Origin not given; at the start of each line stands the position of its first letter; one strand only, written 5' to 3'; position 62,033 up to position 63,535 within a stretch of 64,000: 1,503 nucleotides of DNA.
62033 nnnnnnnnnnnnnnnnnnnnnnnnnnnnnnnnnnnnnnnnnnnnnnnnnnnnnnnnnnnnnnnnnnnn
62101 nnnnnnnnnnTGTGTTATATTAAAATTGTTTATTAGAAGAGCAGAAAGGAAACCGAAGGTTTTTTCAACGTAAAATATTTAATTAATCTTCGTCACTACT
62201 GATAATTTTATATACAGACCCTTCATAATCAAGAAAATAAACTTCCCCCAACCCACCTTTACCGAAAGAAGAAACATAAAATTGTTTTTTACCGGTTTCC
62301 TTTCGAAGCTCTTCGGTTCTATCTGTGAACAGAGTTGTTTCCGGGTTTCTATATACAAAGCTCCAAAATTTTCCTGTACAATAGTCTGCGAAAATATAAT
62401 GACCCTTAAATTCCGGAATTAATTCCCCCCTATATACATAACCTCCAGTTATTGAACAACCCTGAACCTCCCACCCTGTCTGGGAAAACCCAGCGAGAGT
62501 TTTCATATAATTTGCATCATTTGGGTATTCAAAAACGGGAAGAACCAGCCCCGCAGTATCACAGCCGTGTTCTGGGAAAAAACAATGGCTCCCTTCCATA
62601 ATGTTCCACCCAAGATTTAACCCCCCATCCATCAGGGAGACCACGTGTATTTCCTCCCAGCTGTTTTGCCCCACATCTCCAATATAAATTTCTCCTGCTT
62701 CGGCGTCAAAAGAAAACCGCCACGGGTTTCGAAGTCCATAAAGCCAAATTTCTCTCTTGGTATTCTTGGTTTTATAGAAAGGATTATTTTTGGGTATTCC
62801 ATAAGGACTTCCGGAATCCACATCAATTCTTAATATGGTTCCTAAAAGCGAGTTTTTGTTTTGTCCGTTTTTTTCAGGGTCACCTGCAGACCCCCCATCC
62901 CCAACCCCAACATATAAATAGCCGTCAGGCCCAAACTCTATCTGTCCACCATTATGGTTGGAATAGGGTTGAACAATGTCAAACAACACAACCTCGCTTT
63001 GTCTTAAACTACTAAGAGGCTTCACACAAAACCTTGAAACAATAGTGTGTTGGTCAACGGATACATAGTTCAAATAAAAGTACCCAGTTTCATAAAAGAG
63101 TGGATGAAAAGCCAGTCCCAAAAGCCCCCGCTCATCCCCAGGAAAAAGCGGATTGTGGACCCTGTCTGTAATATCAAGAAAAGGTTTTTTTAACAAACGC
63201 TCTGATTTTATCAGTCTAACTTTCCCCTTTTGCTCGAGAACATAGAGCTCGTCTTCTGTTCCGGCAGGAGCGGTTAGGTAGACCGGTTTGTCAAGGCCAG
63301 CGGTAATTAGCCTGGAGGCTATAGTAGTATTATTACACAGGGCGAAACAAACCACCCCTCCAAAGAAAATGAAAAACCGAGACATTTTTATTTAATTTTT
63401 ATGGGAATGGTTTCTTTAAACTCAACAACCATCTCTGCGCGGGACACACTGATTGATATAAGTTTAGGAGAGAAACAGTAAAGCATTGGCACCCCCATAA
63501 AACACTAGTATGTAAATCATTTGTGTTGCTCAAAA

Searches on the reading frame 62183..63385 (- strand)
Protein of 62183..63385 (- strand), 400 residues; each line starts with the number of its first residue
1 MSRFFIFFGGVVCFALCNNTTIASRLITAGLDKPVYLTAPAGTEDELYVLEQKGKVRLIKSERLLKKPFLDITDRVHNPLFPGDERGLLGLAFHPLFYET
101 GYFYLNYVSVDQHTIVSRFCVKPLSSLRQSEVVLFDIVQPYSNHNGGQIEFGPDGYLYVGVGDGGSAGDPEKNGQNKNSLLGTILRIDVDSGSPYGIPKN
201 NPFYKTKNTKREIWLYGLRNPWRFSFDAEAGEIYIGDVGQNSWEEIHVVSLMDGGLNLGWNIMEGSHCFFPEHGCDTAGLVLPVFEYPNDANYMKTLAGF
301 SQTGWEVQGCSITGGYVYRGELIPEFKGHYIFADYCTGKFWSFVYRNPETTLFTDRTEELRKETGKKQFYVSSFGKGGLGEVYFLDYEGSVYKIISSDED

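Call 43: search_protein_families(library=pfam, proteins=[window:62183-63385:-], max_evalue=0.00001)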
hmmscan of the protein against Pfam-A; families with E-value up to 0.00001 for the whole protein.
window:62183-63385:- (400 aa): 1 family
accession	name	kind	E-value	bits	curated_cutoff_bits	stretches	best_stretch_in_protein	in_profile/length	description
PF07995.17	GSDH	-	7.2e-35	121.3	25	1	44-333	12-276/332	Glucose / Sorbosone dehydrogenase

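Call 75: find_encoding_contigs(protein=window:62183-63385:-, flank=10000, max_places=3)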
Protein window:62183-63385:- (400 aa): 1 contig read that carries it; 1 place shown.
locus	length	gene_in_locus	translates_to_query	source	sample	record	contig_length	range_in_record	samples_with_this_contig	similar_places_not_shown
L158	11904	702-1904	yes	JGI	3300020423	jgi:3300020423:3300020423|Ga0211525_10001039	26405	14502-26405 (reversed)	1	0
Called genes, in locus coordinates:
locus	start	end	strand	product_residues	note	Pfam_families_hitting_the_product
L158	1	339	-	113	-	?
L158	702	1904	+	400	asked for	PF07995:GSDH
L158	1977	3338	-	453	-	PF11638:DnaA_N, PF00308:Bac_DnaA, PF01695:IstB_IS21 (weak), PF00004:AAA (weak), PF08299:Bac_DnaA_C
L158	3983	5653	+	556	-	PF14849:YidC_periplas, PF02096:60KD_IMP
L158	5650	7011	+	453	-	PF10396:TrmE_N, PF12631:MnmE_helical, PF00350:Dynamin_N (faint), PF01926:MMR_HSR1, PF02421:FeoB_N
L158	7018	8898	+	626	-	PF01134:GIDA, PF12831:FAD_oxidored (weak), PF21680:GIDA_C_1st, PF13932:SAM_GIDA_C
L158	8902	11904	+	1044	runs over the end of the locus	PF17757:UvrB_inter, PF02559:CarD_TRCF_RID, PF00270:DEAD, PF04851:ResIII, PF00271:Helicase_C, PF03461:TRCF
